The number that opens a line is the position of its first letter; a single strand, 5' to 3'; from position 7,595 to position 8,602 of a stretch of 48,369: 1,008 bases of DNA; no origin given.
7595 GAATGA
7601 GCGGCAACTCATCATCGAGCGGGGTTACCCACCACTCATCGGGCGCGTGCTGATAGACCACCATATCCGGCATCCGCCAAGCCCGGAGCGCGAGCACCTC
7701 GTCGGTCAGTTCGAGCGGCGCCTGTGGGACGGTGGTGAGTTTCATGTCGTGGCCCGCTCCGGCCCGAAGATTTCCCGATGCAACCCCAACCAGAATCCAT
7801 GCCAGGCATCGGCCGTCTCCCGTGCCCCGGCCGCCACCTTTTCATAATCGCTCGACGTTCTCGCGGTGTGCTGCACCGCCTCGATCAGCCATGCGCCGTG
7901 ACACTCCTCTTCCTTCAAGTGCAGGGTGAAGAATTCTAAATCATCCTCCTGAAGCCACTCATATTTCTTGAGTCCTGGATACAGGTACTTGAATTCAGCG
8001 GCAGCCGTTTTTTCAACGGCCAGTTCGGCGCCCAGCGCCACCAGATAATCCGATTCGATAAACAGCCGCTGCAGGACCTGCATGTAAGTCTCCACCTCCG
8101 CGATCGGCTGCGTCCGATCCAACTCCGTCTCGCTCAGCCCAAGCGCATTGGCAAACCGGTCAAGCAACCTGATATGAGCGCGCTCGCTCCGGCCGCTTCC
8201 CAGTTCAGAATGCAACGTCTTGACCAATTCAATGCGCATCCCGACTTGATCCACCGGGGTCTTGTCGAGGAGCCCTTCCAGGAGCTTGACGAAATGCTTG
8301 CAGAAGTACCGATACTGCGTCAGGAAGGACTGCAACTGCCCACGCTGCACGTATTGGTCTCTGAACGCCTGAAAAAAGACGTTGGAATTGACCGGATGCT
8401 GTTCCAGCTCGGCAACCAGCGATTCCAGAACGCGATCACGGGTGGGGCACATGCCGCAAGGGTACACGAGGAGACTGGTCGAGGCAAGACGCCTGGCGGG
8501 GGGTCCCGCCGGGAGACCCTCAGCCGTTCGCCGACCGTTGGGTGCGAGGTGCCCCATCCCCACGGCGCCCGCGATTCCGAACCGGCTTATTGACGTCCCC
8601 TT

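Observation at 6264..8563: Coupled heme-oxygenase-like diiron-type enzyme and PqqD-like/MidA-like SAM methyltransferase: candidate uncharacterised modification module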

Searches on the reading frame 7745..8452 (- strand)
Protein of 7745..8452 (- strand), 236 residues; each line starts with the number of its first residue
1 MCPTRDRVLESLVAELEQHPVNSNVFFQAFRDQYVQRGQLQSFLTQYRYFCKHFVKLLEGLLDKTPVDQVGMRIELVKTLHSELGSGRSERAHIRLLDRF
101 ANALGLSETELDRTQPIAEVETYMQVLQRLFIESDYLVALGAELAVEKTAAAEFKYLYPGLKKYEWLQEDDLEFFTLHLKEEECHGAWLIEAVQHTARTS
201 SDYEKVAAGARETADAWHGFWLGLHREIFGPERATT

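Call 3: search_protein_families(library=pfam, proteins=[window:7745-8452:-], max_evalue=1)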
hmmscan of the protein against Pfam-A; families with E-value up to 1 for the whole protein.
window:7745-8452:- (236 aa): 4 families
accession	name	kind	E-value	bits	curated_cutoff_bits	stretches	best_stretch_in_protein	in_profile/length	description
PF14518.11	Haem_oxygenas_2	-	3.4e-27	95.8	28.9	1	42-218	2-177/177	Iron-containing redox enzyme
PF12981.12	DUF3865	-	8e-10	39.2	31.6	1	21-226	20-223/224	Domain of Unknown Function with PDB structure (DUF3865)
PF03070.21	TENA_THI-4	-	1.4e-09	38.5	22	1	26-182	16-170/210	TENA/THI-4/PQQC family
PF15817.10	TMEM40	-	0.023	14.9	27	1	41-84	59-102/120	Transmembrane protein 40 family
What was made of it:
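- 7742..8452 (-): HDO gene: 236-aa heme-oxygenase-like diiron oxidase/oxygenase (ATG 8452, stop TGA 7744-7742). PF14518 at 3.4e-27, 95.8 bits against a cut-off of 28.9 (call 3).
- On Heme-oxygenase-like dimetal oxidases (HDO; Pfam PF14518 Haem_oxygenas_2): 95.8 bits against a cut-off of 28.9, covering profile positions 2-177 of 177 (call 3).
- On TenA/thiaminase II (metal-free members of PF03070): The PF03070 hit is secondary, at 38.5 against 95.8 bits (call 3).
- PF14518 at 95.8 bits (call 3). A secondary Pfam hit to TENA_THI-4 (38.5 bits, call 3). The PF14518 score is far higher, at 95.8 bits (call 3).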

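Call 4: search_protein_families(library=ncbifam, proteins=[window:7745-8452:-], max_evalue=1)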
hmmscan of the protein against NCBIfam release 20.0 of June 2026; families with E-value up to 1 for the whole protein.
window:7745-8452:- (236 aa): 2 families
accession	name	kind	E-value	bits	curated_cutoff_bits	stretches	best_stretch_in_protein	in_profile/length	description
TIGR04305.1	fol_rel_CADD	subfamily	2.2e-14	53.6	200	1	10-222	3-208/212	CADD family putative folate metabolism protein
NF042919.1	ChlAlygly_Syn_BesC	equivalog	1.2e-11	44.5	500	1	7-226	38-251/257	4-chloro-allylglycine synthase BesC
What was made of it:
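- On CADD-type self-sacrificing 4-aminobenzoate synthase (NCBIfam TIGR04305): 53.6 bits against a cut-off of 200 (call 4).
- On BesC 4-chloro-allylglycine synthase (NCBIfam NF042919): 44.5 bits against a cut-off of 500 (call 4).
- Closest known: CADD-type 4-aminobenzoate synthases. Different: Below the curated family cut-offs: CADD 53.6 against 200, BesC 44.5 against 500 (call 4).
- The score against the CADD family model is 53.6 against a cut-off of 200 (call 4), so a CADD-type role is unlikely.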

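Call 8: find_homologous_proteins(query=window:7745-8452:-)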
Query window:7745-8452:- (236 aa): 176 proteins with E <= 0.001 among 1138 candidates; the best 120 are listed.
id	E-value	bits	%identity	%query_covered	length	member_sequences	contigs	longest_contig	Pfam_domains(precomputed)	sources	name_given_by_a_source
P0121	7.0e-142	489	94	100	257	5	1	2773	PF12981.13,PF03070.22,PF14518.12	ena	-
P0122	1.6e-138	478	91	100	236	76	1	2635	PF12981.13,PF03070.22,PF14518.12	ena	-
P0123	1.4e-134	465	87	100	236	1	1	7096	PF12981.13,PF03070.22,PF14518.12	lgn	-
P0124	2.0e-134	465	87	100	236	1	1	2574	PF12981.13,PF03070.22,PF14518.12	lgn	-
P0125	1.1e-133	462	89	100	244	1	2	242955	PF12981.13,PF03070.22,PF14518.12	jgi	jgi:pyrroloquinoline quinone (PQQ) biosynthesis protein C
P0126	1.1e-130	452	85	100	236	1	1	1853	PF12981.13,PF03070.22,PF14518.12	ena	-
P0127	2.7e-127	441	84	100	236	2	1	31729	PF12981.13,PF03070.22,PF14518.12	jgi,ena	-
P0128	6.6e-119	414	82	97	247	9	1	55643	PF12981.13,PF03070.22,PF14518.12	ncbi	-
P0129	6.0e-103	362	73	94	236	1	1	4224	PF12981.13,PF03070.22,PF14518.12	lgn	-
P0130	6.9e-97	342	70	97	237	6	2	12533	PF12981.13,PF03070.22,PF14518.12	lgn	-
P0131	9.4e-97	341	66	97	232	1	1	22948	PF12981.13,PF03070.22,PF14518.12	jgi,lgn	jgi:pyrroloquinoline quinone (PQQ) biosynthesis protein C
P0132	1.6e-96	341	70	94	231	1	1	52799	PF12981.13,PF03070.22,PF14518.12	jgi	jgi:pyrroloquinoline-quinone synthase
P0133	5.4e-95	336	65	94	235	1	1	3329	PF03070.22,PF14518.12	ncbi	-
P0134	9.6e-95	335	67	94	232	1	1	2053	PF12981.13,PF03070.22,PF14518.12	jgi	jgi:pyrroloquinoline-quinone synthase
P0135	1.1e-94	335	67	96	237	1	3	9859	PF12981.13,PF03070.22,PF14518.12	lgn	-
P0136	1.9e-94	334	69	94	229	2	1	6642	PF12981.13,PF03070.22,PF14518.12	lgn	-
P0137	3.4e-94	333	67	94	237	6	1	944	PF12981.13,PF03070.22,PF14518.12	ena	-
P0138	4.6e-94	333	70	94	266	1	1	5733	PF12981.13,PF03070.22,PF14518.12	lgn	-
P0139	1.1e-93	331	66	95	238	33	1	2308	PF12981.13,PF03070.22,PF14518.12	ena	-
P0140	2.3e-93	330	66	94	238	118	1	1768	PF12981.13,PF03070.22,PF14518.12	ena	-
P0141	3.3e-93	330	66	97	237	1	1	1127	PF12981.13,PF03070.22,PF14518.12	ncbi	-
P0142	5.2e-93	329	65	97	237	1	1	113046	PF12981.13,PF03070.22,PF14518.12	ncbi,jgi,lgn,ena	-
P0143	7.1e-93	329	66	94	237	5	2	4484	PF12981.13,PF03070.22,PF14518.12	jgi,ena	-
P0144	1.2e-92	328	67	94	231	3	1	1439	PF12981.13,PF03070.22,PF14518.12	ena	-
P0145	1.4e-92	328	65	97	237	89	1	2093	PF12981.13,PF03070.22,PF14518.12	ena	-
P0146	1.8e-92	327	66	94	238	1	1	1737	PF12981.13,PF03070.22,PF14518.12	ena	-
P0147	1.8e-92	327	64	95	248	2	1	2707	PF12981.13,PF03070.22,PF14518.12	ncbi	-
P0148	3.1e-92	327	65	98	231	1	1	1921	PF12981.13,PF03070.22,PF14518.12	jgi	jgi:pyrroloquinoline quinone (PQQ) biosynthesis protein C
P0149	4.2e-92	326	65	94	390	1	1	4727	PF12981.13,PF03070.22,PF14518.12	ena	-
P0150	8.1e-92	325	65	94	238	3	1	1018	PF12981.13,PF03070.22,PF14518.12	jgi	-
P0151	1.1e-91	325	65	95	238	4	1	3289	PF12981.13,PF03070.22,PF14518.12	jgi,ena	-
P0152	1.1e-91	325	65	96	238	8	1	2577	PF12981.13,PF03070.22,PF14518.12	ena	-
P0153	1.5e-91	324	64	95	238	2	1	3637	PF12981.13,PF03070.22,PF14518.12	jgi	jgi:pyrroloquinoline-quinone synthase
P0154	1.8e-91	324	65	94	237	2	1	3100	PF12981.13,PF03070.22,PF14518.12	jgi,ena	-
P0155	2.0e-91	324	67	94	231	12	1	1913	PF12981.13,PF03070.22,PF14518.12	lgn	-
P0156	6.0e-91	322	66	94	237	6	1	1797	PF12981.13,PF03070.22,PF14518.12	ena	-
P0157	6.7e-91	322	62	99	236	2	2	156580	PF12981.13,PF03070.22,PF14518.12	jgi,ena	-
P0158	7.8e-91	322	66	94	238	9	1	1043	PF12981.13,PF03070.22,PF14518.12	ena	-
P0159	1.7e-90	321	65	94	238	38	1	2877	PF12981.13,PF03070.22,PF14518.12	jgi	-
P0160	1.9e-90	321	61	97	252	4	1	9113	PF03070.22,PF14518.12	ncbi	-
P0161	3.7e-90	320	64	94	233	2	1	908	PF12981.13,PF03070.22,PF14518.12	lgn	-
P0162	3.9e-90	320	64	94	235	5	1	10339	PF12981.13,PF03070.22,PF14518.12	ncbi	ncbi:MAG: TenA family transcriptional regulator [Nitrospiraceae bacterium]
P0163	4.6e-90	320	66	94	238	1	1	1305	PF12981.13,PF03070.22,PF14518.12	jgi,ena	jgi:pyrroloquinoline quinone (PQQ) biosynthesis protein C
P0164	5.6e-90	319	63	100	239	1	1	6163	PF12981.13,PF03070.22,PF14518.12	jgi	jgi:pyrroloquinoline-quinone synthase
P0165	6.0e-90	319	65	94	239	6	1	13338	PF12981.13,PF03070.22,PF14518.12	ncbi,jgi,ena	-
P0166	9.0e-90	319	65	94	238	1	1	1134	PF12981.13,PF03070.22,PF14518.12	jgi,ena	-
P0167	1.3e-89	318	63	95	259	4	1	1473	PF03070.22,PF14518.12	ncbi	-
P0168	1.6e-89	318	65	94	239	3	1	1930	PF12981.13,PF03070.22,PF14518.12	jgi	jgi:pyrroloquinoline-quinone synthase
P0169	2.3e-89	317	64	99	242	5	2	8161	PF12981.13,PF03070.22,PF14518.12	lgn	-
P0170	3.7e-89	317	62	97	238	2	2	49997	PF03070.22,PF14518.12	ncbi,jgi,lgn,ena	-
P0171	4.0e-89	316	66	96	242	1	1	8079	PF03070.22,PF14518.12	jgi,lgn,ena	-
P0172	5.1e-89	316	64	94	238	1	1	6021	PF12981.13,PF03070.22,PF14518.12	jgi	-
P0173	5.5e-89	316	62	96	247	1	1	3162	PF12981.13,PF03070.22,PF14518.12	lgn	-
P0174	6.0e-89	316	63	98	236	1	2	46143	PF12981.13,PF03070.22,PF14518.12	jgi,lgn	jgi:pyrroloquinoline quinone (PQQ) biosynthesis protein C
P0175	6.8e-89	316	64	96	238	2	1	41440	PF12981.13,PF03070.22,PF14518.12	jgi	-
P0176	8.5e-88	312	63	97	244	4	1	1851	PF03070.22,PF14518.12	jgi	jgi:pyrroloquinoline quinone (PQQ) biosynthesis protein C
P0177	1.5e-87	311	62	96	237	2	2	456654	PF03070.22,PF14518.12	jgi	jgi:pyrroloquinoline quinone (PQQ) biosynthesis protein C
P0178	1.9e-87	311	63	94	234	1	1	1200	PF12981.13,PF03070.22,PF14518.12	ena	-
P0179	2.0e-87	311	60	96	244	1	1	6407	PF03070.22,PF14518.12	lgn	-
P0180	4.9e-87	310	59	98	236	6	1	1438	PF03070.22,PF14518.12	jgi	jgi:pyrroloquinoline quinone (PQQ) biosynthesis protein C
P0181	5.2e-87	310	63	97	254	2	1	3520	PF03070.22,PF14518.12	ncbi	-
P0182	7.7e-87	309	61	98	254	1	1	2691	PF12981.13,PF03070.22,PF14518.12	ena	-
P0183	1.0e-86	309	64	94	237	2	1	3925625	PF12981.13,PF03070.22,PF14518.12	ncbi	ncbi:TenA family transcriptional regulator [Nitrospira sp. Kam-Ns4a]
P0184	1.2e-86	308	61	94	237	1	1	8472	PF03070.22,PF14518.12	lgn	-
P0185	1.7e-86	308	64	94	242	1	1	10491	PF03070.22,PF14518.12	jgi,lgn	jgi:pyrroloquinoline quinone (PQQ) biosynthesis protein C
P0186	1.7e-86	308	65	94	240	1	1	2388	PF12981.13,PF03070.22,PF14518.12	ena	-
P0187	1.8e-86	308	61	96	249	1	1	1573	PF12981.13,PF03070.22,PF14518.12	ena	-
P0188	2.5e-86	307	62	96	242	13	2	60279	PF12981.13,PF03070.22,PF14518.12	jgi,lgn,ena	-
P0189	2.9e-86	307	62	97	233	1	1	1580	PF03070.22,PF14518.12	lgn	-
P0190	3.8e-86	307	64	94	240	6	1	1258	PF12981.13,PF03070.22,PF14518.12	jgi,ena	-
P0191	4.2e-86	307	62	97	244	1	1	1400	PF12981.13,PF03070.22,PF14518.12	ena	-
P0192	6.8e-86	306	59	97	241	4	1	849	PF12981.13,PF03070.22,PF14518.12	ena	-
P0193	8.7e-86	306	61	99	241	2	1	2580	PF03070.22,PF14518.12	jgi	-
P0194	9.3e-86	305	59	98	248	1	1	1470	PF03070.22,PF14518.12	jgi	jgi:pyrroloquinoline quinone (PQQ) biosynthesis protein C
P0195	9.8e-86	305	61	95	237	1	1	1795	PF03070.22,PF14518.12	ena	-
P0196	1.0e-85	305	60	97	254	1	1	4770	PF12981.13,PF03070.22,PF14518.12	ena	-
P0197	1.2e-85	305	60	97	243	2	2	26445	PF03070.22,PF14518.12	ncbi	-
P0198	1.4e-85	305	59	96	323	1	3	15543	PF03070.22,PF14518.12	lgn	-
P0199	1.5e-85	305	63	89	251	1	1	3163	PF12981.13,PF03070.22,PF14518.12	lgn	-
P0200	1.6e-85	305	60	97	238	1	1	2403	PF12981.13,PF03070.22,PF14518.12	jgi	jgi:pyrroloquinoline quinone (PQQ) biosynthesis protein C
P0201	2.0e-85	304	63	95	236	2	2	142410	PF12981.13,PF03070.22,PF14518.12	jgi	jgi:pyrroloquinoline-quinone synthase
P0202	2.4e-85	304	61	98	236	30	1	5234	PF12981.13,PF03070.22,PF14518.12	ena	-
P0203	2.4e-85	304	61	97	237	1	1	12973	PF12981.13,PF03070.22,PF14518.12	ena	-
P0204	2.5e-85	304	60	97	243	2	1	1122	PF03070.22,PF14518.12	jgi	jgi:pyrroloquinoline-quinone synthase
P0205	2.9e-85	304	62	95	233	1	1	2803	PF12981.13,PF03070.22,PF14518.12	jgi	jgi:pyrroloquinoline-quinone synthase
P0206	3.2e-85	304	63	95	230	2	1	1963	PF12981.13,PF03070.22,PF14518.12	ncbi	-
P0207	3.2e-85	304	61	95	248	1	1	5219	PF03070.22,PF14518.12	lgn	-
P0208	3.6e-85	304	62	94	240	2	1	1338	PF12981.13,PF03070.22,PF14518.12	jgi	-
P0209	4.4e-85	303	60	95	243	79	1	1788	PF03070.22,PF14518.12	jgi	jgi:pyrroloquinoline quinone (PQQ) biosynthesis protein C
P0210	6.7e-85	303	64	94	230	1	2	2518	PF03070.22,PF14518.12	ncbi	-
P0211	6.8e-85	303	59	98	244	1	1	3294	PF03070.22,PF14518.12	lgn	-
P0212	9.7e-85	302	64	94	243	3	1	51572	PF12981.13,PF03070.22,PF14518.12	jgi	jgi:pyrroloquinoline quinone (PQQ) biosynthesis protein C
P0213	1.5e-84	302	61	89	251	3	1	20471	PF12981.13,PF03070.22,PF14518.12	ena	-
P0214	1.6e-84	301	64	94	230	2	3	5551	PF03070.22,PF14518.12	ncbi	-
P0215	3.9e-84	300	60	94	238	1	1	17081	PF12981.13,PF03070.22,PF14518.12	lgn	-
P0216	5.1e-84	300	59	97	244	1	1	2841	PF12981.13,PF03070.22,PF14518.12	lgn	-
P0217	8.0e-84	299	63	94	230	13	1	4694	PF03070.22,PF14518.12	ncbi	-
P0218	9.1e-84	299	60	97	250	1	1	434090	PF12981.13,PF03070.22,PF14518.12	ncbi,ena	-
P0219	9.7e-84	299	59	98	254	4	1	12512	PF03070.22,PF14518.12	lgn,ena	-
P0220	1.1e-83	299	62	94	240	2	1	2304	PF12981.13,PF03070.22,PF14518.12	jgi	jgi:pyrroloquinoline quinone (PQQ) biosynthesis protein C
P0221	1.5e-83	298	61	98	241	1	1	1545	PF12981.13,PF03070.22,PF14518.12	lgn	-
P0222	1.8e-83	298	62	95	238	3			PF12981.13,PF03070.22,PF14518.12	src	-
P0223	3.0e-83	297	62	94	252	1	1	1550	PF12981.13,PF03070.22,PF14518.12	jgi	jgi:pyrroloquinoline quinone (PQQ) biosynthesis protein C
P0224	3.9e-83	297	62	94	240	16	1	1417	PF12981.13,PF03070.22,PF14518.12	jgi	jgi:pyrroloquinoline quinone (PQQ) biosynthesis protein C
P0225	6.5e-83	296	61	95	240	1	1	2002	PF12981.13,PF03070.22,PF14518.12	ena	-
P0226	1.1e-82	295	61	94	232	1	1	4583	PF03070.22,PF14518.12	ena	-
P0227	1.1e-82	295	62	94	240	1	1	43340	PF12981.13,PF03070.22,PF14518.12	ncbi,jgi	ncbi:MAG TPA: iron-containing redox enzyme family protein [Nitrospirales bacterium]|jgi:pyrroloquino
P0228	1.1e-82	295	60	97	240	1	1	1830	PF12981.13,PF03070.22,PF14518.12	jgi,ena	-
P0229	1.3e-82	295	61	94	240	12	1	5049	PF12981.13,PF03070.22,PF14518.12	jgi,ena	-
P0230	1.4e-82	295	60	94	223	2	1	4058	PF12981.13,PF03070.22,PF14518.12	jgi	jgi:pyrroloquinoline quinone (PQQ) biosynthesis protein C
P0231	1.5e-82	295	60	95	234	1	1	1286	PF12981.13,PF03070.22,PF14518.12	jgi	jgi:pyrroloquinoline quinone (PQQ) biosynthesis protein C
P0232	4.3e-82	293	61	95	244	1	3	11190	PF03070.22,PF14518.12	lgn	-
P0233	6.1e-82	293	60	97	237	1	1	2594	PF03070.22,PF14518.12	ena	-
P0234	1.4e-81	292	62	94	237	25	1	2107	PF03070.22,PF14518.12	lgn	-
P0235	1.6e-81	292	60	93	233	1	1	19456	PF03070.22,PF14518.12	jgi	jgi:pyrroloquinoline-quinone synthase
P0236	2.0e-81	291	59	96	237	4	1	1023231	PF12981.13,PF03070.22,PF14518.12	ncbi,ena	-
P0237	3.2e-81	291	57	98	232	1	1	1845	PF03070.22,PF14518.12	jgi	jgi:pyrroloquinoline-quinone synthase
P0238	6.0e-81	290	59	94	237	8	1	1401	PF12981.13,PF03070.22,PF14518.12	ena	-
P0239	7.3e-81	289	59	94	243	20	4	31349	PF03070.22,PF14518.12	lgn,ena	-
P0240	8.6e-81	289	59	97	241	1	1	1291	PF12981.13,PF03070.22,PF14518.12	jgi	jgi:pyrroloquinoline quinone (PQQ) biosynthesis protein C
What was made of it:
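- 7742..8452 (-): Homologues at 57-94% identity are found in Nitrospira (call 8).
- Some database records name homologues 'TenA family transcriptional regulator' or 'PqqC' (call 8).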

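Call 24: find_encoding_contigs(protein=P0183, flank=6000, max_places=2)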
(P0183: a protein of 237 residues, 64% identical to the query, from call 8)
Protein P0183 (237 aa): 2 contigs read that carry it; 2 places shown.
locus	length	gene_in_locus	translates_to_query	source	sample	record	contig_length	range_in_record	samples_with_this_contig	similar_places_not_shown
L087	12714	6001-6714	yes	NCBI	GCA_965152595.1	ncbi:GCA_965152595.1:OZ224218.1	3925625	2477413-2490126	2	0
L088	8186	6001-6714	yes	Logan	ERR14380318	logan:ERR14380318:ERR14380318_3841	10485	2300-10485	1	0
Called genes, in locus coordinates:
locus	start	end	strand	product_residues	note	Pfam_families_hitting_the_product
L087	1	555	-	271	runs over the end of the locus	PF04079:SMC_ScpB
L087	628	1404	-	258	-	PF02616:SMC_ScpA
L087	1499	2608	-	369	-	PF13576:Pentapeptide_3 (weak)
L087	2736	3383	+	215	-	PF05362:Lon_C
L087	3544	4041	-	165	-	-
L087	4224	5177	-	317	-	PF18911:PKD_4 (weak), PF22352:K319L-like_PKD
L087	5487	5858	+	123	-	PF13473:Cupredoxin_1 (weak)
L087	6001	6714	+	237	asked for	PF03070:TENA_THI-4, PF12981:DUF3865 (weak), PF14518:Haem_oxygenas_2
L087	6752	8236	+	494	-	PF08241:Methyltransf_11 (faint), PF08242:Methyltransf_12 (faint), PF13649:Methyltransf_25 (faint)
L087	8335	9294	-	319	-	PF02541:Ppx-GppA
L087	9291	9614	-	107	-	-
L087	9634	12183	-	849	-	PF17191:RecG_wedge, PF01336:tRNA_anti-codon, PF00270:DEAD, PF04851:ResIII, PF00271:Helicase_C, PF22590:Cas3-like_C_2 (weak), PF19833:RecG_dom3_C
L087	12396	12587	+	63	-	PF00830:Ribosomal_L28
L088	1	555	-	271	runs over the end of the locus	PF04079:SMC_ScpB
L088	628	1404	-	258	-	PF02616:SMC_ScpA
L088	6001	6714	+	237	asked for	PF03070:TENA_THI-4, PF12981:DUF3865 (weak), PF14518:Haem_oxygenas_2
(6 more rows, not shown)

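Call 25: find_encoding_contigs(protein=P0236, flank=6000, max_places=2)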
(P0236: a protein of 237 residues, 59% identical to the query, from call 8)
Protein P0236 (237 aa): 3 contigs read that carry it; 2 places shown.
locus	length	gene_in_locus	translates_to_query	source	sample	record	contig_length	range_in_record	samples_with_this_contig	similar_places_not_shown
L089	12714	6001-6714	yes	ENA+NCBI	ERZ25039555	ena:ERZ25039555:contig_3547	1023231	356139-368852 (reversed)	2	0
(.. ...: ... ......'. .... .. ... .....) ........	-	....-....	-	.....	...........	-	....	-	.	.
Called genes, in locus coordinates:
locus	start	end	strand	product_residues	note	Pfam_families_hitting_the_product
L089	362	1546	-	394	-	PF05940:NnrS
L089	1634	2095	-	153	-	PF04191:PEMT, PF04140:ICMT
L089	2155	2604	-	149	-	PF02566:OsmC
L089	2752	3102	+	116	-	PF06339:Ectoine_synth, PF12973:Cupin_7 (weak), PF21621:MPI_cupin_dom (weak), PF05899:Cupin_3 (weak), PF02311:AraC_binding, PF07883:Cupin_2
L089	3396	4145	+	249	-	-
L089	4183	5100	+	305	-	-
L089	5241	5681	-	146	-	-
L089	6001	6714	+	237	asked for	PF12981:DUF3865, PF03070:TENA_THI-4, PF14518:Haem_oxygenas_2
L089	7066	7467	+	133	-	PF13470:PIN_3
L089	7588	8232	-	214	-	PF04250:DUF429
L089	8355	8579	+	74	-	-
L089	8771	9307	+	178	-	-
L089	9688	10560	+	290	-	PF02517:Rce1-like (weak)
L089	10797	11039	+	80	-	-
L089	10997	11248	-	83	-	PF04255:DUF433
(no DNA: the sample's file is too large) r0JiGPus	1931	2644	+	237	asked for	PF12981:DUF3865, PF03070:TENA_THI-4, PF14518:Haem_oxygenas_2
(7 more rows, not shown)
